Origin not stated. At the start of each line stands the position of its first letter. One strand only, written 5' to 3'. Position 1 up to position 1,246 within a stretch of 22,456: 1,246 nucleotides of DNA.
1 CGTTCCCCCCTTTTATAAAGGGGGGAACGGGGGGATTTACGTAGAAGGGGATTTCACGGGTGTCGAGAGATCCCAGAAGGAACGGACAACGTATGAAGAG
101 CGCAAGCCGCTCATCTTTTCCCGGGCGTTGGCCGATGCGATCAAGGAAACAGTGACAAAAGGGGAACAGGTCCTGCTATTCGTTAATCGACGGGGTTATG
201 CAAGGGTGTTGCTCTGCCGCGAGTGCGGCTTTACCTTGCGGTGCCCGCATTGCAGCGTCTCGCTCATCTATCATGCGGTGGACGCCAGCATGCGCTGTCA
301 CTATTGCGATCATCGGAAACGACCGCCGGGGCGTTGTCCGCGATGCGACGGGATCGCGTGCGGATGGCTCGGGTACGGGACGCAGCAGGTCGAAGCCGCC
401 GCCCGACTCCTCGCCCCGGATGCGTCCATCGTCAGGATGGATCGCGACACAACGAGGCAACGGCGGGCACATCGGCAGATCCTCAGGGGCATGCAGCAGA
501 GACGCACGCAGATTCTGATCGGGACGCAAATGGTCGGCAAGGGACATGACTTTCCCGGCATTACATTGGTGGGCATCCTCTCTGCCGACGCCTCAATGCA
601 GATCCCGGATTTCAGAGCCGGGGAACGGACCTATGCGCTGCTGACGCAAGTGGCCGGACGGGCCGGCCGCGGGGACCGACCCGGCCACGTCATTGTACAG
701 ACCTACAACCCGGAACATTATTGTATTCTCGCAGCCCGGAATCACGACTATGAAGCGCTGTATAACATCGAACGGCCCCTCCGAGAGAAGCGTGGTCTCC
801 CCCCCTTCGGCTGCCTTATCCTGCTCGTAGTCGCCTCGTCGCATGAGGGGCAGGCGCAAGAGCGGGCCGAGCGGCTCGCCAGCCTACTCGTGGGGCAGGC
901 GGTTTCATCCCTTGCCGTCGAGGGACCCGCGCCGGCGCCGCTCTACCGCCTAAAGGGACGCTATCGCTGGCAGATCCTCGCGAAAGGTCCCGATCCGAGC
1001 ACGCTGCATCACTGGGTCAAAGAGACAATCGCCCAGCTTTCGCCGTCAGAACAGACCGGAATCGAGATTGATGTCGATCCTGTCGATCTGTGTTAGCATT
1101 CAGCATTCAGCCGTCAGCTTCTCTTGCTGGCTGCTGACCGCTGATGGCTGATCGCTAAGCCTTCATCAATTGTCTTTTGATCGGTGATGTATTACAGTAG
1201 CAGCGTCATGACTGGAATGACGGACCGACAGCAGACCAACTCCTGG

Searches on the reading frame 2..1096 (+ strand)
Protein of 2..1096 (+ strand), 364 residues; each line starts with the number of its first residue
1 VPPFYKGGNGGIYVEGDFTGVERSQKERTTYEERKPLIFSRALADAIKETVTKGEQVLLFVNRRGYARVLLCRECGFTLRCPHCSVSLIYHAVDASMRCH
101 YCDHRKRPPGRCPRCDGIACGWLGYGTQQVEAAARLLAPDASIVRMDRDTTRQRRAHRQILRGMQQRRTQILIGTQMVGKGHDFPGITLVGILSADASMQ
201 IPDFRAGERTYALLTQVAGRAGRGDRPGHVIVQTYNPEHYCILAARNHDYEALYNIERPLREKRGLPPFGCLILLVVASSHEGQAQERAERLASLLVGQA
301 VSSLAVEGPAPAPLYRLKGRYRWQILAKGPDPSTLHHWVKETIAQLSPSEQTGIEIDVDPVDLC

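Call 11: search_protein_families(library=pfam, proteins=[window:2-1096:+])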
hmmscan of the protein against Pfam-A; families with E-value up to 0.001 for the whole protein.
window:2-1096:+ (364 aa): 3 families
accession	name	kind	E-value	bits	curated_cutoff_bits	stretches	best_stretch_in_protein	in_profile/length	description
PF18074.6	PriA_C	-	2.1e-20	73.8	26.9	1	268-360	1-95/95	Primosomal protein N C-terminal domain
PF18319.7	Zn_ribbon_PriA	-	3.9e-09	36.7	26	1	81-107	1-27/27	PriA DNA helicase Cys-rich region (CRR) domain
PF00271.37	Helicase_C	-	1e-08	35.8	23.5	1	131-223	29-108/110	Helicase conserved C-terminal domain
